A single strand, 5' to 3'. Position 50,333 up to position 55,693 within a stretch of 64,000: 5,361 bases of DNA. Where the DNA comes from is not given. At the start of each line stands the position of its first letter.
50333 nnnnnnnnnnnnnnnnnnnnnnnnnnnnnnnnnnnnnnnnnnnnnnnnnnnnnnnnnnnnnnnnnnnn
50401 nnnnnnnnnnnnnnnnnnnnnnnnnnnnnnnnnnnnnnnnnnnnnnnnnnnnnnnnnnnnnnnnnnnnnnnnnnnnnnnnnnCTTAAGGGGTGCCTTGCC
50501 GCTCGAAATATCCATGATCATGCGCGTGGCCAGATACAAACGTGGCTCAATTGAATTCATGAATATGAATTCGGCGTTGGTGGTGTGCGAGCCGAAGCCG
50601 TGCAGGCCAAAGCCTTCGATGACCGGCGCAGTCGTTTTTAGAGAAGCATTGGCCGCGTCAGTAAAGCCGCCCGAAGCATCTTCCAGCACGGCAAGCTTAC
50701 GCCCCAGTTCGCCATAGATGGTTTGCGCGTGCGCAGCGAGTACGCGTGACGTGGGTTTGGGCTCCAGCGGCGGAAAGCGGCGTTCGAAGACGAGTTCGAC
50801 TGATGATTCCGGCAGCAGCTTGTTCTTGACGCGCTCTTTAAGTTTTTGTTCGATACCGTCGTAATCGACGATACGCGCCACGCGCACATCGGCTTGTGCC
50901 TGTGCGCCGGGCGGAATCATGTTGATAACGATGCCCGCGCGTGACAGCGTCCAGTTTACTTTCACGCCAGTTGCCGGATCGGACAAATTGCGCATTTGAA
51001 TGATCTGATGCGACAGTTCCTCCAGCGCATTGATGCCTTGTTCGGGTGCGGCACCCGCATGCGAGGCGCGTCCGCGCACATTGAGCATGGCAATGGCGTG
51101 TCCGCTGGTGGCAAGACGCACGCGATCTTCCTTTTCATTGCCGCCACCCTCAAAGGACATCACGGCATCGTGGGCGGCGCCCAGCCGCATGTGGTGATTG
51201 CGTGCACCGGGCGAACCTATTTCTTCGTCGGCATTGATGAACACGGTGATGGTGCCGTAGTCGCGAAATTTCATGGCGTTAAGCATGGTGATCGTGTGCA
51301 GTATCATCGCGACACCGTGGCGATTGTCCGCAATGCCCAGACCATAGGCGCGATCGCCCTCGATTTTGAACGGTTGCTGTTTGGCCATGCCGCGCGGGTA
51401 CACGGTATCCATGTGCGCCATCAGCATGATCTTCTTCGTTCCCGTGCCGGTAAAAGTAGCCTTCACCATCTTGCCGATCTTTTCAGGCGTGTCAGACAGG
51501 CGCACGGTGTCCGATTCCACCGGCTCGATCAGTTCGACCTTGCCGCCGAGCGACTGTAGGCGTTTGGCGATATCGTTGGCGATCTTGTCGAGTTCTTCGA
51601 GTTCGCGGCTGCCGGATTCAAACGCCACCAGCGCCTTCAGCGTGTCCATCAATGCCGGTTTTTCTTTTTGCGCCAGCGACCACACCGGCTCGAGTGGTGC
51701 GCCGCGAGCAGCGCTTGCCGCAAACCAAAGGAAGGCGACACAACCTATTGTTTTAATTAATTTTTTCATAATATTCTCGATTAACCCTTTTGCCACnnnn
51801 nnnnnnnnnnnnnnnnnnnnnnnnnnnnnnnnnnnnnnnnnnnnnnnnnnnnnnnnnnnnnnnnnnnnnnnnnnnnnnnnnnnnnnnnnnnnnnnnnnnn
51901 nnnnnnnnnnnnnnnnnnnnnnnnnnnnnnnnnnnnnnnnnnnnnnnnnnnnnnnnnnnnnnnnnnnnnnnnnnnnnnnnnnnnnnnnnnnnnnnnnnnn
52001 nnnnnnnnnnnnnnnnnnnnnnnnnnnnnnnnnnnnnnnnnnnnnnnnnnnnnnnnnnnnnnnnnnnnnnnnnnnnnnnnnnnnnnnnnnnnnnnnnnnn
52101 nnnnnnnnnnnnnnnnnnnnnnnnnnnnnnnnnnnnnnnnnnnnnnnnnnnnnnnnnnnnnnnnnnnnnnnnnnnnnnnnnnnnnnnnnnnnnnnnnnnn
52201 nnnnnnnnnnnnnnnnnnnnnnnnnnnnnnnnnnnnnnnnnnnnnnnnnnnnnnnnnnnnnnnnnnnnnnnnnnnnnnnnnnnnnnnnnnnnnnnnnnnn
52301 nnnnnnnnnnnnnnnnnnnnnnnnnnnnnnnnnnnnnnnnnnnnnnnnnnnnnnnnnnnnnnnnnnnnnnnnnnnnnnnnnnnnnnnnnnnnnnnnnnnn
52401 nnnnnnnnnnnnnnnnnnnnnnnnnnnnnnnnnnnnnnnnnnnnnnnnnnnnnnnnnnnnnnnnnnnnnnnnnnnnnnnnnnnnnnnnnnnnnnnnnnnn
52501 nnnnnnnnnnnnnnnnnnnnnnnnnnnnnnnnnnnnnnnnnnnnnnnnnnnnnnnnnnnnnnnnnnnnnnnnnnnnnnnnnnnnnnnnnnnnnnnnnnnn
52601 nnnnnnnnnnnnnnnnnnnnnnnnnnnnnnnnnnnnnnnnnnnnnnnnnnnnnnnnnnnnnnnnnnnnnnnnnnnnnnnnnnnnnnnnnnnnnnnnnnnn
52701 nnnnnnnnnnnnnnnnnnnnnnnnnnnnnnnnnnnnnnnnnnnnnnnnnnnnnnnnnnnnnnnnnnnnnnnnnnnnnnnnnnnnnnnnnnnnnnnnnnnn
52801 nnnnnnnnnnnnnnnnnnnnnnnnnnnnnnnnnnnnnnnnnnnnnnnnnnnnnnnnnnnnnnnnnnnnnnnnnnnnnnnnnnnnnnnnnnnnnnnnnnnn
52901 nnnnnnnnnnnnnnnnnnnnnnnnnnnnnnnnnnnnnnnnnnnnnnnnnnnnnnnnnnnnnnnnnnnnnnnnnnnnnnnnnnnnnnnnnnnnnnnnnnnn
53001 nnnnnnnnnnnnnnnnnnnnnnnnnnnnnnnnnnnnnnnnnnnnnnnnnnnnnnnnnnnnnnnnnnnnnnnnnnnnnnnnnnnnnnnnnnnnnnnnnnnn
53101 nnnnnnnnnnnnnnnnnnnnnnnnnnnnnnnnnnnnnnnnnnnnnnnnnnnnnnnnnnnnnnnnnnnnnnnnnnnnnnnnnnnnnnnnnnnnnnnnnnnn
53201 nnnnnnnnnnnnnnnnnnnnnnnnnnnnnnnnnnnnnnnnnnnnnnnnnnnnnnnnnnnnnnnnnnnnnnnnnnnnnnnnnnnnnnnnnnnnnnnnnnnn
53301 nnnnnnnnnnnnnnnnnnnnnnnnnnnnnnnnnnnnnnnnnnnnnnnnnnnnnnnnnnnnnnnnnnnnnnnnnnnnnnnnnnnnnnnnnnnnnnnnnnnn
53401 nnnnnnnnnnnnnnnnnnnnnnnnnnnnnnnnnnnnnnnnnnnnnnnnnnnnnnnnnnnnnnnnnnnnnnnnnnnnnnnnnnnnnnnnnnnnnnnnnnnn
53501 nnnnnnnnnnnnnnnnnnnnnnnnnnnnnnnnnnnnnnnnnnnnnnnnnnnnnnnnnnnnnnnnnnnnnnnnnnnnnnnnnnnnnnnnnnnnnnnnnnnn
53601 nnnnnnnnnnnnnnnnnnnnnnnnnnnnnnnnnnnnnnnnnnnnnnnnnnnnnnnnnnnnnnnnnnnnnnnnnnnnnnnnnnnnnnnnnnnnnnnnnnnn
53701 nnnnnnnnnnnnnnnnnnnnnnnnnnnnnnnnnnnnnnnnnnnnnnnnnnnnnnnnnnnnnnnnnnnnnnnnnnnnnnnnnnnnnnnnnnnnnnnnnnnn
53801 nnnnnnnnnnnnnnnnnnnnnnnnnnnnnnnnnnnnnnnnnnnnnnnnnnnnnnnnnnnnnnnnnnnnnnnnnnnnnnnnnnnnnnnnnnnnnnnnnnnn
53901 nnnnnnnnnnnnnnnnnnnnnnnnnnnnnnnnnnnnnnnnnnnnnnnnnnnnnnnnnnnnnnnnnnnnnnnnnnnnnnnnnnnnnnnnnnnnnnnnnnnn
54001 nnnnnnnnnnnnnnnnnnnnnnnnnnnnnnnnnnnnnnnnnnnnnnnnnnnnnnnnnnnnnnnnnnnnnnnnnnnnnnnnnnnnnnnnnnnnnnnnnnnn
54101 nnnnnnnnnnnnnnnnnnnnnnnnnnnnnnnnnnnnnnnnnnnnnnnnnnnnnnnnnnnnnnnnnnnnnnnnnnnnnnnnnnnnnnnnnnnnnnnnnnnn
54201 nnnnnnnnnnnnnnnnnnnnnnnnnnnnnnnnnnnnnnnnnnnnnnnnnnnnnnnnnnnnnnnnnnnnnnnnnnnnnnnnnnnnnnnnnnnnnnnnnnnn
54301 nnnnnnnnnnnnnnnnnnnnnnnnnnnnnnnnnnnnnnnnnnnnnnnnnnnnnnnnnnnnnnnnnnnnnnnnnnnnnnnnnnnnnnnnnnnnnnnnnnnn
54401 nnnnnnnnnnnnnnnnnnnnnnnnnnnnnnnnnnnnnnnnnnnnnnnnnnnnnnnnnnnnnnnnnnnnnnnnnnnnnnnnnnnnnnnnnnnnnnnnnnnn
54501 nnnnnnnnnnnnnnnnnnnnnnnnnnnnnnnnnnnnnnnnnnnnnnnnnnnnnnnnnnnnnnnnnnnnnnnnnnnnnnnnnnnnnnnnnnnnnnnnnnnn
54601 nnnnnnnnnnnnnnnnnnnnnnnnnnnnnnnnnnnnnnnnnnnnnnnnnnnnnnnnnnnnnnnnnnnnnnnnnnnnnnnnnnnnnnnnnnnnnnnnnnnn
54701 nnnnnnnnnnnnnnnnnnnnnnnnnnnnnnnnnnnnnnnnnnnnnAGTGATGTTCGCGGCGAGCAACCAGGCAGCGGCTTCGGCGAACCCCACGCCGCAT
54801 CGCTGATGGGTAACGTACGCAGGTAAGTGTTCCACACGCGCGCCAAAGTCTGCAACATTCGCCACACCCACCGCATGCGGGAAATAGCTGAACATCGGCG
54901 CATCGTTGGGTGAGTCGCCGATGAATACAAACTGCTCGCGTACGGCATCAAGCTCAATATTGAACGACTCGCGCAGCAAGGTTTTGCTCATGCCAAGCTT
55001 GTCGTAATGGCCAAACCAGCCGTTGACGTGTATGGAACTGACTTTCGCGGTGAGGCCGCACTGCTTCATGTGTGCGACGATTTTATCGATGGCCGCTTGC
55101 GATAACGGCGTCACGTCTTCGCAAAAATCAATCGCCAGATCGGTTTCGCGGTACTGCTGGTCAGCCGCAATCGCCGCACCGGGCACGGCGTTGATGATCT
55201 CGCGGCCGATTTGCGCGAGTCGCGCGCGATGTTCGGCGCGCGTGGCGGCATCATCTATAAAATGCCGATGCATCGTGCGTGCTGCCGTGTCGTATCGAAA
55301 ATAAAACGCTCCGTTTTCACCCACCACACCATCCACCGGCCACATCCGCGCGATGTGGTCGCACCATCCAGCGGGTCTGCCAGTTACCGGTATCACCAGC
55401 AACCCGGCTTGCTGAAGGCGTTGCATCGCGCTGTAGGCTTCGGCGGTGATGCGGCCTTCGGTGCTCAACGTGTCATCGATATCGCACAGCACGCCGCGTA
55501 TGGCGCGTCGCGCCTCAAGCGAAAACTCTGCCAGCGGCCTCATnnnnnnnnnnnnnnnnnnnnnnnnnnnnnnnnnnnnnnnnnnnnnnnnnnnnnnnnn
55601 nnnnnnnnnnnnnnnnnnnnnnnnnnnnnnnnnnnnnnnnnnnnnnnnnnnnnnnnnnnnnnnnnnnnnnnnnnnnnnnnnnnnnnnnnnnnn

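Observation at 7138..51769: Motif copies sit in frame inside coding sequences and donate start-proximal codons, C-terminal tails and stop codons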

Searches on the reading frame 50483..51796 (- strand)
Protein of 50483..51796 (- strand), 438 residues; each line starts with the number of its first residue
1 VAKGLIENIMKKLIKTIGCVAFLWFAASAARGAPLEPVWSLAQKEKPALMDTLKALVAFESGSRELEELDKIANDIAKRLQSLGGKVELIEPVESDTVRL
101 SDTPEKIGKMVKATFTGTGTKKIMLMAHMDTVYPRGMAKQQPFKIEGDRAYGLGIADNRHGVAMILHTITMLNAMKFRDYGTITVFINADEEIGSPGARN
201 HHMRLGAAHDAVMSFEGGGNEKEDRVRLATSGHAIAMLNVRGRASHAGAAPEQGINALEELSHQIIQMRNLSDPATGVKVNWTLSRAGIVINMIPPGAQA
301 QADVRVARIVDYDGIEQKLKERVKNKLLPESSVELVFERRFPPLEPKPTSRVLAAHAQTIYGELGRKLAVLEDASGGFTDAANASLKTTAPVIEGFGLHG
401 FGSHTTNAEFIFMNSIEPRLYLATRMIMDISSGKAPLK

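Call 20: search_protein_families(library=pfam, proteins=[window:50483-51796:-], max_evalue=0.00001)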
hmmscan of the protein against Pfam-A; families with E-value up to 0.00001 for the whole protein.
window:50483-51796:- (438 aa): 4 families
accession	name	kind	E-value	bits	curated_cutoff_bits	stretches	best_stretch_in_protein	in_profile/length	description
PF01546.33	Peptidase_M20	-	2.8e-22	80.1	24.6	1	124-428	1-205/206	Peptidase family M20/M25/M40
PF07687.19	M20_dimer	-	2.1e-16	60.3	21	1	229-328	2-104/107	Peptidase dimerisation domain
PF04389.22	Peptidase_M28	-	7.1e-09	36.1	21.3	1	113-231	4-108/193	Peptidase family M28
PF05343.19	Peptidase_M42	-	5.2e-07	29.4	23.2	0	156-237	133-214/292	M42 glutamyl aminopeptidase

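Call 62: find_homologous_proteins(query=window:50483-51769:-, max_evalue=1e-40)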
Query window:50483-51769:- (429 aa): 6151 proteins with E <= 1e-40 among 8000 candidates; the best 120 are listed.
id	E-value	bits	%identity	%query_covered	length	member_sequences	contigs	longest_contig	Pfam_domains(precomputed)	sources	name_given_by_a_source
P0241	2.5e-279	944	100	100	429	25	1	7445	PF01546.34,PF04389.23,PF05343.20,PF07687.20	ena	-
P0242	1.8e-251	852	90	100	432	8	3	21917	PF01546.34,PF04389.23,PF07687.20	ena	-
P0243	9.0e-237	804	83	100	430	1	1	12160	PF01546.34,PF04389.23,PF05343.20,PF07687.20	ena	-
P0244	1.7e-235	800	82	100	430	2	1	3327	PF01546.34,PF04389.23,PF07687.20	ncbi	-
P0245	1.5e-233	793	84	97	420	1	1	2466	PF01546.34,PF04389.23,PF07687.20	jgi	jgi:glutamate carboxypeptidase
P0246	1.5e-232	790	84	98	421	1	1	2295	PF01546.34,PF04389.23,PF07687.20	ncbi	ncbi:MAG: glutamate carboxypeptidase [Burkholderiales bacterium]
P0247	3.5e-232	789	82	100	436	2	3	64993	PF01546.34,PF04389.23,PF07687.20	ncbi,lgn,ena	-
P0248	2.1e-231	786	83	100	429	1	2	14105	PF01546.34,PF04389.23,PF05343.20,PF07687.20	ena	-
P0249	1.2e-230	784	81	100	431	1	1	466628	PF01546.34,PF04389.23,PF05343.20,PF07687.20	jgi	-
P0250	3.9e-230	782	81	100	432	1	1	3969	PF01546.34,PF04389.23,PF05343.20,PF07687.20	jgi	jgi:glutamate carboxypeptidase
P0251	2.0e-229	779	81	100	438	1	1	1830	PF01546.34,PF04389.23,PF07687.20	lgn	-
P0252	3.7e-229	779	81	100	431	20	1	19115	PF01546.34,PF04389.23,PF07687.20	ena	-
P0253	2.2e-228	776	81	100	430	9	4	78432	PF01546.34,PF04389.23,PF07687.20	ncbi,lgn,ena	-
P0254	4.5e-227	772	83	96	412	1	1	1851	PF01546.34,PF04389.23,PF07687.20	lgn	-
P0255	4.8e-226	768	82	94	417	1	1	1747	PF01546.34,PF04389.23,PF07687.20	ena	-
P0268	2.5e-220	750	77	100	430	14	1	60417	PF01546.34,PF04389.23,PF07687.20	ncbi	-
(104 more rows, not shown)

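Call 64: find_encoding_contigs(protein=P0249, flank=10000, max_places=1)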
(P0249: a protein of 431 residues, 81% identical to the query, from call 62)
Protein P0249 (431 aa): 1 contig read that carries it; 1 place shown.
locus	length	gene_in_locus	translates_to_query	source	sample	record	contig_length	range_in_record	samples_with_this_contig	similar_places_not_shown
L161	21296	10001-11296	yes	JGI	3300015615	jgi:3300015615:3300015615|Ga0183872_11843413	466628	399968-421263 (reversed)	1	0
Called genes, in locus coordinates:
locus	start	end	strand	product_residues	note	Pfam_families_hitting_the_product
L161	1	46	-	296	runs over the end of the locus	PF01464:SLT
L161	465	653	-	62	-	PF09791:Oxidored-like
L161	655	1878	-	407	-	-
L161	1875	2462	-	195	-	PF07638:Sigma70_ECF (weak), PF04542:Sigma70_r2, PF08281:Sigma70_r4_2, PF04545:Sigma70_r4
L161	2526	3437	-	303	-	-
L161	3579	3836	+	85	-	PF02604:PhdYeFM_antitox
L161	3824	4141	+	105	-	PF05016:ParE_toxin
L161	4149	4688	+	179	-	-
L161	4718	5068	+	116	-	PF04828:GFA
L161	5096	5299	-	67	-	-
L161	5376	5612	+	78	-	PF09360:zf-CDGSH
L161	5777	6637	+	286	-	PF13714:PEP_mutase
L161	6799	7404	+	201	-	PF11161:DUF2944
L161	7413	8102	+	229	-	PF00596:Aldolase_II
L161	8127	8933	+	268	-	PF08282:Hydrolase_3 (weak)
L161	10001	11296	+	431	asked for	PF04389:Peptidase_M28, PF05343:Peptidase_M42 (faint), PF01546:Peptidase_M20, PF07687:M20_dimer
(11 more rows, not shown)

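Call 65: find_encoding_contigs(protein=P0253, flank=10000, max_places=1)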
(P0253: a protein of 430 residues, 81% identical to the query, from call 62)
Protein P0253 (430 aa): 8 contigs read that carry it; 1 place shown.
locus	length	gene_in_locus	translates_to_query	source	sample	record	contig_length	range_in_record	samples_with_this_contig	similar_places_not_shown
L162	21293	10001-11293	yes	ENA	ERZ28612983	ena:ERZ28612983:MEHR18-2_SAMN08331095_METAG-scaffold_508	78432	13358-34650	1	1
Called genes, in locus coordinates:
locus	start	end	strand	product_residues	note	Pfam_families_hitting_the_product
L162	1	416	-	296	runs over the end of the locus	PF00149:Metallophos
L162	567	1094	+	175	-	PF04542:Sigma70_r2, PF08281:Sigma70_r4_2, PF04545:Sigma70_r4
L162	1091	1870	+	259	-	PF13490:zf-HC2 (weak)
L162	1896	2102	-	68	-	-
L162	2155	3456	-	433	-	PF00657:Lipase_GDSL, PF13472:Lipase_GDSL_2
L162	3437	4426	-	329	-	PF03401:TctC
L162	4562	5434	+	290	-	PF02668:TauD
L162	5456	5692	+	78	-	PF09360:zf-CDGSH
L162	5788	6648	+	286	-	PF13714:PEP_mutase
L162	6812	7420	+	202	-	PF11161:DUF2944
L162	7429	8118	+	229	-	PF00596:Aldolase_II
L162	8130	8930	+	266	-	PF08282:Hydrolase_3 (weak)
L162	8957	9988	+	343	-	PF00155:Aminotran_1_2 (weak), PF01212:Beta_elim_lyase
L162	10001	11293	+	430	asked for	PF04389:Peptidase_M28, PF01546:Peptidase_M20, PF07687:M20_dimer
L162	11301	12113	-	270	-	PF00528:BPD_transp_1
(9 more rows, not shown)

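Call 66: find_encoding_contigs(protein=P0268, flank=10000, max_places=1)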
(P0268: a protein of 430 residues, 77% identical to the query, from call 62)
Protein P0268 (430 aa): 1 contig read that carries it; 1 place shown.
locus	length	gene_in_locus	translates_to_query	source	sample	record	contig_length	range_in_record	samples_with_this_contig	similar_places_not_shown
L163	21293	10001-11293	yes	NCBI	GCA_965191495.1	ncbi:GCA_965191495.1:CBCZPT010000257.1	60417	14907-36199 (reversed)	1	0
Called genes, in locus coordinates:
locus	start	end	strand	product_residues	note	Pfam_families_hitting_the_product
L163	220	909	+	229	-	PF00440:TetR_N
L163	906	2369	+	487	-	PF02321:OEP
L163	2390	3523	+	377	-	PF25917:BSH_RND (weak), PF25967:RND-MFP_C (weak), PF25975:CzcB_C (weak), PF25989:YknX_C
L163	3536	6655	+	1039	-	PF00873:ACR_tran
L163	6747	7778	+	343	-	PF00155:Aminotran_1_2 (weak), PF01212:Beta_elim_lyase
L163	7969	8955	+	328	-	-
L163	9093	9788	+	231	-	-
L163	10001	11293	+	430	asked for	PF04389:Peptidase_M28 (weak), PF01546:Peptidase_M20, PF07687:M20_dimer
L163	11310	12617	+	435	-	PF04389:Peptidase_M28, PF01546:Peptidase_M20, PF07687:M20_dimer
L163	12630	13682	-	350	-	PF12974:Phosphonate-bd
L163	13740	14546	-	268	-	PF00528:BPD_transp_1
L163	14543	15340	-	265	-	PF00528:BPD_transp_1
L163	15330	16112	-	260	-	PF13476:AAA_23 (weak), PF00005:ABC_tran, PF13555:AAA_29 (weak), PF13304:AAA_21 (faint)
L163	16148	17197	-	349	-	PF12974:Phosphonate-bd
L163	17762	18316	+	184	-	-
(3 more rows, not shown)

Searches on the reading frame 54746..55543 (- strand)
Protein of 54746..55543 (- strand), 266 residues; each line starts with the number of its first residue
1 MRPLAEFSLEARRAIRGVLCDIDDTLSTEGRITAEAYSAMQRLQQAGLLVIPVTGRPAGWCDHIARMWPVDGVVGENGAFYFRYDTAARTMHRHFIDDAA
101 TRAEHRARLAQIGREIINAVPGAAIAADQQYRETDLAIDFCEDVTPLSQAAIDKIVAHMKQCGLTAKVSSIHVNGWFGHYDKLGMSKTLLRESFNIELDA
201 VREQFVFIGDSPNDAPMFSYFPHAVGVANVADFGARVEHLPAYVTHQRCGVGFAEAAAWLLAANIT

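Call 20: search_protein_families(library=pfam, proteins=[window:54746-55543:-], max_evalue=0.00001)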
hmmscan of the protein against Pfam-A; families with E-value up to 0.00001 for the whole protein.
window:54746-55543:- (266 aa): 1 family
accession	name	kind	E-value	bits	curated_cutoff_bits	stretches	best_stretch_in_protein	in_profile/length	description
PF08282.18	Hydrolase_3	-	1.4e-14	54.9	20.9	1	18-100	1-83/255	haloacid dehalogenase-like hydrolase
